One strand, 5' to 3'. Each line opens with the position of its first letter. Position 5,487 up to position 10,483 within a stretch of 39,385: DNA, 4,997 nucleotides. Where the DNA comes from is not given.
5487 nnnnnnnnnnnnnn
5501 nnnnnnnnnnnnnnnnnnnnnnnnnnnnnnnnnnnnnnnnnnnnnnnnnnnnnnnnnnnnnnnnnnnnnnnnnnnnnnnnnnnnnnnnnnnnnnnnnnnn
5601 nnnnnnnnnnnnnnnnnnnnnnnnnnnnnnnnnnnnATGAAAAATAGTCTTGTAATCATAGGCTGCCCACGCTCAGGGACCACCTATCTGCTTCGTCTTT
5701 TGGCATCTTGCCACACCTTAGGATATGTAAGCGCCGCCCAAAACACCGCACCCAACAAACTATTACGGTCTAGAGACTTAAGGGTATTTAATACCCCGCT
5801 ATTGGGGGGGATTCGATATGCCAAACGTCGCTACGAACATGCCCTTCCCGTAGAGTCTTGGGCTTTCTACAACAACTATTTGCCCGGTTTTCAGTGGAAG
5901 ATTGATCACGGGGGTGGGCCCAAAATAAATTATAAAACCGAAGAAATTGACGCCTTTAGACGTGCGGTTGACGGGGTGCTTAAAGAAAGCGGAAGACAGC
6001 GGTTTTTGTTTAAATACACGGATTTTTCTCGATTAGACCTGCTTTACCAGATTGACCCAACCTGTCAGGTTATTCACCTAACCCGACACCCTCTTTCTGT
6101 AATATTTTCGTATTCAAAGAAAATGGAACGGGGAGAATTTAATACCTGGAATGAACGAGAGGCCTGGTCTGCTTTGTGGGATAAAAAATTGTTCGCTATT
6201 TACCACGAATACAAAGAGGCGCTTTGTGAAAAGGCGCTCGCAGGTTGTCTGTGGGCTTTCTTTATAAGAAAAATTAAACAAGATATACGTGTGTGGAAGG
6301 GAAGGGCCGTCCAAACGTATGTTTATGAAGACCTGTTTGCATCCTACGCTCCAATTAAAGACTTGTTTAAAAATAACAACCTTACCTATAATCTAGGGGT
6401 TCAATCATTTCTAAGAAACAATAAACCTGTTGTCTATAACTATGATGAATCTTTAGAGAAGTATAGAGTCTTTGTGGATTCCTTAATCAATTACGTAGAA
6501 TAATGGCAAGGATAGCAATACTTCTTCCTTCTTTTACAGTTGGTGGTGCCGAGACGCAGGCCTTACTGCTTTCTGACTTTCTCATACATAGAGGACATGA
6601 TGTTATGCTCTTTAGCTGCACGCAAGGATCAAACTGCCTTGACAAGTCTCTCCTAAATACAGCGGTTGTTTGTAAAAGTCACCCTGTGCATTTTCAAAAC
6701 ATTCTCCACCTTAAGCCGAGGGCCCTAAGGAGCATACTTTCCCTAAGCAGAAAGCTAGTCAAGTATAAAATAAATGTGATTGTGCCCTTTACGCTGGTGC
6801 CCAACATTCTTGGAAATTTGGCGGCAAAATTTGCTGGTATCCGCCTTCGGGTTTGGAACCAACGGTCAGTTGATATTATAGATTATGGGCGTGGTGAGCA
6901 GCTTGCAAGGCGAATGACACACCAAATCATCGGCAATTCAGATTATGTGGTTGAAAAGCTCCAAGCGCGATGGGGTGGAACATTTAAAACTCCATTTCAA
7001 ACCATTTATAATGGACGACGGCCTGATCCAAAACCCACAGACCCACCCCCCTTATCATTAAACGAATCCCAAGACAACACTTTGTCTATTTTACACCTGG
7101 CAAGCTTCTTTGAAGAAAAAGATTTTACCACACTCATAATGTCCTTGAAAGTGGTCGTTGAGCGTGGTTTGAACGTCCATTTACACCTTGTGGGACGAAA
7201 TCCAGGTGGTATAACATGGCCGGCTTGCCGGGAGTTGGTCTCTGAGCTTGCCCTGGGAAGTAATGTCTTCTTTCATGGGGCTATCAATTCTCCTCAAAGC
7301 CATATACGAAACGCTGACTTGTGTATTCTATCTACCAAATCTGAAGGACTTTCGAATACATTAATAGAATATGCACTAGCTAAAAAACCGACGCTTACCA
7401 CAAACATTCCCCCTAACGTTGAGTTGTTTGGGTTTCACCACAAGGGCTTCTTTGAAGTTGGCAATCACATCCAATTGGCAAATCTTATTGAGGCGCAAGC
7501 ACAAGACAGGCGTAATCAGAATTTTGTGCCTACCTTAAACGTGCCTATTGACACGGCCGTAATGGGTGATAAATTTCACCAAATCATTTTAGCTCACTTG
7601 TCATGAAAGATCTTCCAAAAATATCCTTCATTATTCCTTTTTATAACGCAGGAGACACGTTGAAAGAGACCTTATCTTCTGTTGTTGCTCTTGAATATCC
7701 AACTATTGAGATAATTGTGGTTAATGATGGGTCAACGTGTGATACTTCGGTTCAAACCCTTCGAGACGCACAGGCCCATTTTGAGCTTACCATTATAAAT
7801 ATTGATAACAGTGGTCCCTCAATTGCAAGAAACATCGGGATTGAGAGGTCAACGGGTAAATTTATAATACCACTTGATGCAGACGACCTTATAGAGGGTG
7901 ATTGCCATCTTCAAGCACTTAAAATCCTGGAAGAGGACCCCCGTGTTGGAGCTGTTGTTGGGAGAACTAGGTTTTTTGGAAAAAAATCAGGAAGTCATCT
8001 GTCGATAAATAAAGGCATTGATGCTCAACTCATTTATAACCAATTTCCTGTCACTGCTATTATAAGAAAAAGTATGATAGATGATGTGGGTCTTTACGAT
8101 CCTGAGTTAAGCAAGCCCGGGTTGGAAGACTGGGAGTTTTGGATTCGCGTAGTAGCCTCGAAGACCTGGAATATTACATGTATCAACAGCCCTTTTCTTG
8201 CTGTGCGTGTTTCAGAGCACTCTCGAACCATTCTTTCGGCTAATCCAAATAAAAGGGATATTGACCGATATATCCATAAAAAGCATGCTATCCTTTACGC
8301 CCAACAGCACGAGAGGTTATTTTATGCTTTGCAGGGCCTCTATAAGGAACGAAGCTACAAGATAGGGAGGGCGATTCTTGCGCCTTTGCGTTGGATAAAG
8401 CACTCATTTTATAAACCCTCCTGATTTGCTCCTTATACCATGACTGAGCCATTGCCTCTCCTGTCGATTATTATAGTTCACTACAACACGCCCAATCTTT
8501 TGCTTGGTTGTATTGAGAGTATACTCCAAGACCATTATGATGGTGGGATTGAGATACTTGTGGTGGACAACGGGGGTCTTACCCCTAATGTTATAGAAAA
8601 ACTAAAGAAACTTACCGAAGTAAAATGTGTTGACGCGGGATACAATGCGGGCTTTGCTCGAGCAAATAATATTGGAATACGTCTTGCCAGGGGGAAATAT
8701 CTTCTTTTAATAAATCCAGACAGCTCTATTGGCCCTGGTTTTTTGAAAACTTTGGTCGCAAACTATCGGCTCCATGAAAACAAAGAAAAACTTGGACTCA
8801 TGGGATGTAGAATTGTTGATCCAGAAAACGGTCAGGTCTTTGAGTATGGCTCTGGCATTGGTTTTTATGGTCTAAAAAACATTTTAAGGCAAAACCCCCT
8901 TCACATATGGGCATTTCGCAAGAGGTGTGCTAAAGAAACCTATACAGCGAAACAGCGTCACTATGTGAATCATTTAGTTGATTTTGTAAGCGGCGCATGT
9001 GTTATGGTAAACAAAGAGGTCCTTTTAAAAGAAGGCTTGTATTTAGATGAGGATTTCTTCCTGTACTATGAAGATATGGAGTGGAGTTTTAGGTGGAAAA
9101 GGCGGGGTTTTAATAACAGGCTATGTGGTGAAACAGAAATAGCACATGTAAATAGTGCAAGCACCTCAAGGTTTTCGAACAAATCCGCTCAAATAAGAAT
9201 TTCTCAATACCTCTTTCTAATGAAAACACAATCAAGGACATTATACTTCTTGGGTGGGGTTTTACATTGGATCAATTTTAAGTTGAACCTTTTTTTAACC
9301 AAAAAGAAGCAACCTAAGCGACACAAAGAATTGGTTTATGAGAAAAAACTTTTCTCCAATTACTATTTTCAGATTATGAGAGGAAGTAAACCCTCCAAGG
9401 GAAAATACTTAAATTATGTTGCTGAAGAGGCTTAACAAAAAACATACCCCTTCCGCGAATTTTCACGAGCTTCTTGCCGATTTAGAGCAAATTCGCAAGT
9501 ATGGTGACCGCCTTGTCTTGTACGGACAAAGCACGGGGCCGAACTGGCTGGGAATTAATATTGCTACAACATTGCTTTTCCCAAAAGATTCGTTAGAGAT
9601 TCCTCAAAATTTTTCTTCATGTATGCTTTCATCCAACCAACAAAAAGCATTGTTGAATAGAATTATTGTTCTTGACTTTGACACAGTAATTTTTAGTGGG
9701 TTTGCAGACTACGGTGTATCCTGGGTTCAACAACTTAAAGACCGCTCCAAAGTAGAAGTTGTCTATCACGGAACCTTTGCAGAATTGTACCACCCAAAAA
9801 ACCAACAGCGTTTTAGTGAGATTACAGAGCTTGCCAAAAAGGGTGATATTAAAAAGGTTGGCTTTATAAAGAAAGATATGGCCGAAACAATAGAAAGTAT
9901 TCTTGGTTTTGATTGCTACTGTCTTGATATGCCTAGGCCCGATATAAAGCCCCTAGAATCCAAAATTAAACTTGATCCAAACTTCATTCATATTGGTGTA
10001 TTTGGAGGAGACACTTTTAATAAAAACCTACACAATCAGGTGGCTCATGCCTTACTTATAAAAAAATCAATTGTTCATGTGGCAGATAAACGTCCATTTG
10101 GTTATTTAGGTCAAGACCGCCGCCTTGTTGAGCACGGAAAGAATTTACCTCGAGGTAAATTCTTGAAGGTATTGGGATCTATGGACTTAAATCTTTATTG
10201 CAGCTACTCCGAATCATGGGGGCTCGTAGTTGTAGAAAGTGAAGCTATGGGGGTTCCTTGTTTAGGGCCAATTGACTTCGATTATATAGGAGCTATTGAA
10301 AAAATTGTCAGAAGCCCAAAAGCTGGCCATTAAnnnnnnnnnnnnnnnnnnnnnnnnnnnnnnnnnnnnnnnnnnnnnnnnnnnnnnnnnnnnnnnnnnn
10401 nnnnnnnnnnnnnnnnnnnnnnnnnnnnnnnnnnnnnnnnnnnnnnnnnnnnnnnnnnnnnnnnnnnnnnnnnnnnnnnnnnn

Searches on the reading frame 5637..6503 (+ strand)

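Call 6: search_protein_families(library=pfam, proteins=[window:5637-6503:+], max_evalue=0.001)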
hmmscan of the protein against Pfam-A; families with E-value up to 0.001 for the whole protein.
window:5637-6503:+ (288 aa): 2 families
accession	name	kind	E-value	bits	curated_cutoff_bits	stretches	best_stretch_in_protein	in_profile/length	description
PF13469.12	Sulfotransfer_3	-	1.2e-12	49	27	1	5-193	2-180/216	Sulfotransferase family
PF00685.33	Sulfotransfer_1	-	3.8e-05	23.7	22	1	4-234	3-165/255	Sulfotransferase domain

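Call 10: search_protein_families(library=ncbifam, proteins=[window:5637-6503:+], max_evalue=0.00001)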
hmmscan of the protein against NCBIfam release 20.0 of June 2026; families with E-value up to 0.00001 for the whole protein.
window:5637-6503:+ (288 aa): 0 families

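Call 24: search_protein_families(library=ncbifam, proteins=[window:5637-6503:+], max_evalue=1)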
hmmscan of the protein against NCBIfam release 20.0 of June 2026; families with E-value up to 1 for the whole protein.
window:5637-6503:+ (288 aa): 0 families

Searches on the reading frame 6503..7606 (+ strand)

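Call 6: search_protein_families(library=pfam, proteins=[window:6503-7606:+], max_evalue=0.001)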
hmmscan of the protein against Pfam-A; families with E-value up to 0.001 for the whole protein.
window:6503-7606:+ (367 aa): 3 families
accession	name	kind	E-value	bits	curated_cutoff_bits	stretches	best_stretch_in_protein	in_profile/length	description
PF13692.12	Glyco_trans_1_4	-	2.7e-14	54.1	27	1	196-329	4-136/142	Glycosyl transferases group 1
PF00534.26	Glycos_transf_1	-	1.4e-13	51.2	26.4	1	190-335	12-158/172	Glycosyl transferases group 1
PF13439.12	Glyco_transf_4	-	2.3e-09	38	28.5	1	13-171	1-165/170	Glycosyltransferase Family 4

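Call 10: search_protein_families(library=ncbifam, proteins=[window:6503-7606:+], max_evalue=0.00001)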
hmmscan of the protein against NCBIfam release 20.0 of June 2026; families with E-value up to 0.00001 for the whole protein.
window:6503-7606:+ (367 aa): 4 families
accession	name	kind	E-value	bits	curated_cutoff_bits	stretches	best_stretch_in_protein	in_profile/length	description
TIGR03088.1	stp2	hypoth_equivalog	2.5e-12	46.6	409.05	1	75-336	67-339/374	TIGR03088 family PEP-CTERM/XrtA system glycosyltransferase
TIGR04348.1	TIGR04348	equivalog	1.1e-10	41.1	300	1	193-342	137-281/310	selenoneine biosynthesis selenosugar synthase SenB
NF041876.1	EPS_EpsE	equivalog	1.8e-08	34.1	400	1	189-337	210-363/389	exopolysaccharide biosynthesis GT4 family glycosyltransferase EpsE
NF047880.1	glyco_SdgA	exception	4e-06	25.7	800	1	189-299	311-418/488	serine-aspartate repeat adhesin O-glycosyltransferase SdgA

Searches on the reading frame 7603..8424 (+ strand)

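Call 6: search_protein_families(library=pfam, proteins=[window:7603-8424:+], max_evalue=0.001)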
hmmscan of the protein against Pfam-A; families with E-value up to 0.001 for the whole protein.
window:7603-8424:+ (273 aa): 3 families
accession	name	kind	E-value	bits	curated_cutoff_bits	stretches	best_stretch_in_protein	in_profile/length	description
PF00535.33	Glycos_transf_2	-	2.3e-28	99.7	23.3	1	8-137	1-131/168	Glycosyl transferase family 2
PF10111.15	Glyco_tranf_2_2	-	3.7e-15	56.6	27.3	1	8-109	1-106/276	Glycosyltransferase like family 2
PF13641.12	Glyco_tranf_2_3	-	7.3e-14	52.8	27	1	5-123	1-124/230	Glycosyltransferase like family 2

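Call 10: search_protein_families(library=ncbifam, proteins=[window:7603-8424:+], max_evalue=0.00001)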
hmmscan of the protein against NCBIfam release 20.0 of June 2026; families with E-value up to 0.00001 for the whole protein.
window:7603-8424:+ (273 aa): 16 families
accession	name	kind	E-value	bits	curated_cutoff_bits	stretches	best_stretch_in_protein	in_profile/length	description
TIGR03937.1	PgaC_IcaA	equivalog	1.7e-25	89.8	422.3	1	2-126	42-167/407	poly-beta-1,6-N-acetyl-D-glucosamine synthase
NF007482.0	PRK10073.1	equivalog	6.8e-22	77.9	423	1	2-112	3-113/334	glycosyltransferase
TIGR03111.1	glyc2_xrt_Gpos1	hypoth_equivalog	3.6e-17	62.3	363.95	1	2-120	46-167/439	TIGR03111 family XrtG-associated glycosyltransferase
NF038299.1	EPS_HpsN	equivalog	6.8e-16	58.1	425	1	5-122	1-119/317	hormogonium polysaccharide biosynthesis glycosyltransferase HpsN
NF047683.1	TeichurnBiosyTuaG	equivalog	2.8e-15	56.7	400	1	4-111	5-113/252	teichuronic acid biosynthesis protein TuaG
NF041875.1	EPS_EpsD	equivalog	3.3e-15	56.3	370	1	7-112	1-107/325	exopolysaccharide biosynthesis glycosyltransferase EpsD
TIGR03965.1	mycofact_glyco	equivalog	1.8e-13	50.2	280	1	4-121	73-190/467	mycofactocin biosynthesis glycosyltransferase MftF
TIGR04242.1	nodulat_NodC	equivalog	1.3e-12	47.4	550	1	3-121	46-167/395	chitooligosaccharide synthase NodC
TIGR04283.1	glyco_like_mftF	equivalog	4.8e-11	42.7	182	1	7-191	1-177/221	TIGR04283 family arsenosugar biosynthesis glycosyltransferase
NF050050.1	ProtGlycPglI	equivalog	3.4e-10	39.8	500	1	5-97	2-96/306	GalNAc(5)-diNAcBac-PP-undecaprenol beta-1,3-glucosyltransferase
NF053739.1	GlytfEpsEBac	equivalog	6.9e-09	35.1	450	1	5-185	1-187/265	glycosyltransferase EpsE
NF038302.1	EPS_HpsE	equivalog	3.1e-08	33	300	1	7-122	3-124/307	hormogonium polysaccharide biosynthesis glycosyltransferase HpsE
NF007453.0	PRK10018.1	equivalog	4.6e-07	29.8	382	1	1-95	2-97/280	colanic acid biosynthesis glycosyltransferase WcaA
NF041394.1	GtaseAglG_Halo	equivalog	1.1e-06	28.1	440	1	17-112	15-110/304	glucosyl-dolichyl phosphate glucuronosyltransferase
TIGR04017.1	WcaA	equivalog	1.3e-06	28.2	495.75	1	2-95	2-96/279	colanic acid biosynthesis glycosyltransferase WcaA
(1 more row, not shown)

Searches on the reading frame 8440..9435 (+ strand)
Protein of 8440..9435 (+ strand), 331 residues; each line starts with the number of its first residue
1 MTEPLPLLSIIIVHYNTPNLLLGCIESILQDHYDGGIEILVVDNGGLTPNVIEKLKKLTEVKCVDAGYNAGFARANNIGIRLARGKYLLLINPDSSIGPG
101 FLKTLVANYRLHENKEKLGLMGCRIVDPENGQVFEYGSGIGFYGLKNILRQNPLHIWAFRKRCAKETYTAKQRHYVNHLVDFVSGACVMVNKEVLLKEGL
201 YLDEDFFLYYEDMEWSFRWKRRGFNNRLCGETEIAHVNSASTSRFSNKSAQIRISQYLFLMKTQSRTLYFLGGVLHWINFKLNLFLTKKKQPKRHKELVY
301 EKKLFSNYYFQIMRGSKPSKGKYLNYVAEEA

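Call 6: search_protein_families(library=pfam, proteins=[window:8440-9435:+], max_evalue=0.001)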
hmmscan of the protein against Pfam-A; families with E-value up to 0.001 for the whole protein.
window:8440-9435:+ (331 aa): 3 families
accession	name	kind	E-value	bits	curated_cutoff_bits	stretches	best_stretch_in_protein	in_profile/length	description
PF00535.33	Glycos_transf_2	-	1.5e-18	67.8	23.3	1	9-194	1-163/168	Glycosyl transferase family 2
PF13641.12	Glyco_tranf_2_3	-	2.6e-08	34.6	27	1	8-239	3-214/230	Glycosyltransferase like family 2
PF13712.12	Glyco_tranf_2_5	-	0.00031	20.9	27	1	70-232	39-183/210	Glycosyltransferase like family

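Call 10: search_protein_families(library=ncbifam, proteins=[window:8440-9435:+], max_evalue=0.00001)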
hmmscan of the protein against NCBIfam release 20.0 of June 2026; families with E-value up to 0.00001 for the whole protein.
window:8440-9435:+ (331 aa): 11 families
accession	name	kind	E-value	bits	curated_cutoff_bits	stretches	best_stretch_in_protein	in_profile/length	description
TIGR01556.1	rhamnosyltran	subfamily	4.1e-17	62.3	200.55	1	29-244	14-208/281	rhamnosyltransferase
NF041875.1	EPS_EpsD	equivalog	6.5e-13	48.8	370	1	8-121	1-116/325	exopolysaccharide biosynthesis glycosyltransferase EpsD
NF007482.0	PRK10073.1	equivalog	6.5e-11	41.8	423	1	4-107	4-108/334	glycosyltransferase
NF038299.1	EPS_HpsN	equivalog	1.4e-09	37.4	425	1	6-130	1-124/317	hormogonium polysaccharide biosynthesis glycosyltransferase HpsN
TIGR03111.1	glyc2_xrt_Gpos1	hypoth_equivalog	1.2e-08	34.2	363.95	1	4-121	47-165/439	TIGR03111 family XrtG-associated glycosyltransferase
TIGR03937.1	PgaC_IcaA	equivalog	6.3e-08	32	422.3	1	5-109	44-150/407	poly-beta-1,6-N-acetyl-D-glucosamine synthase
TIGR03965.1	mycofact_glyco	equivalog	1.3e-07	30.9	280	1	8-128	76-194/467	mycofactocin biosynthesis glycosyltransferase MftF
NF050050.1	ProtGlycPglI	equivalog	4.4e-07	29.6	500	1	6-109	2-108/306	GalNAc(5)-diNAcBac-PP-undecaprenol beta-1,3-glucosyltransferase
TIGR04242.1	nodulat_NodC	equivalog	1.1e-06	27.9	550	1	3-110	45-157/395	chitooligosaccharide synthase NodC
NF047683.1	TeichurnBiosyTuaG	equivalog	5.7e-06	26.1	400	0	1-96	1-98/252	teichuronic acid biosynthesis protein TuaG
NF007453.0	PRK10018.1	equivalog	9.2e-06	25.5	382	0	3-107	3-109/280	colanic acid biosynthesis glycosyltransferase WcaA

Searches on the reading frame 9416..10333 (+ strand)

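Call 6: search_protein_families(library=pfam, proteins=[window:9416-10333:+], max_evalue=0.001)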
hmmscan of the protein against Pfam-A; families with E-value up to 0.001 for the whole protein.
window:9416-10333:+ (305 aa): 1 family
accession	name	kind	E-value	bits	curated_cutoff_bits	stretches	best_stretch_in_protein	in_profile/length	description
PF00534.26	Glycos_transf_1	-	0.00023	21.2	26.4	0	243-283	80-120/172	Glycosyl transferases group 1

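Call 10: search_protein_families(library=ncbifam, proteins=[window:9416-10333:+], max_evalue=0.00001)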
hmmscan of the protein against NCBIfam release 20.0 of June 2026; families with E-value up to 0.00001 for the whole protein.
window:9416-10333:+ (305 aa): 0 families

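Call 24: search_protein_families(library=ncbifam, proteins=[window:9416-10333:+], max_evalue=1)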
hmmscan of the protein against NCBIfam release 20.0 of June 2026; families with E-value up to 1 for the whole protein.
window:9416-10333:+ (305 aa): 4 families
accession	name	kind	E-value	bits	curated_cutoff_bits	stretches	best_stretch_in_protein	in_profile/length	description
TIGR03999.1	thiol_BshA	equivalog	0.00062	18.8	273.7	1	250-284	267-301/375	N-acetyl-alpha-D-glucosaminyl L-malate synthase BshA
TIGR03449.1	mycothiol_MshA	equivalog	0.0018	17.2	462.5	1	242-283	290-331/406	D-inositol-3-phosphate glycosyltransferase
NF053787.1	GlcN_PG_synth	equivalog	0.12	11.2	480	1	248-284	254-290/361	N-acetylglucosaminyl phosphatidylglycerol synthase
TIGR04015.1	WcaC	equivalog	0.16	11.1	784.85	1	234-283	285-334/405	colanic acid biosynthesis glycosyltransferase WcaC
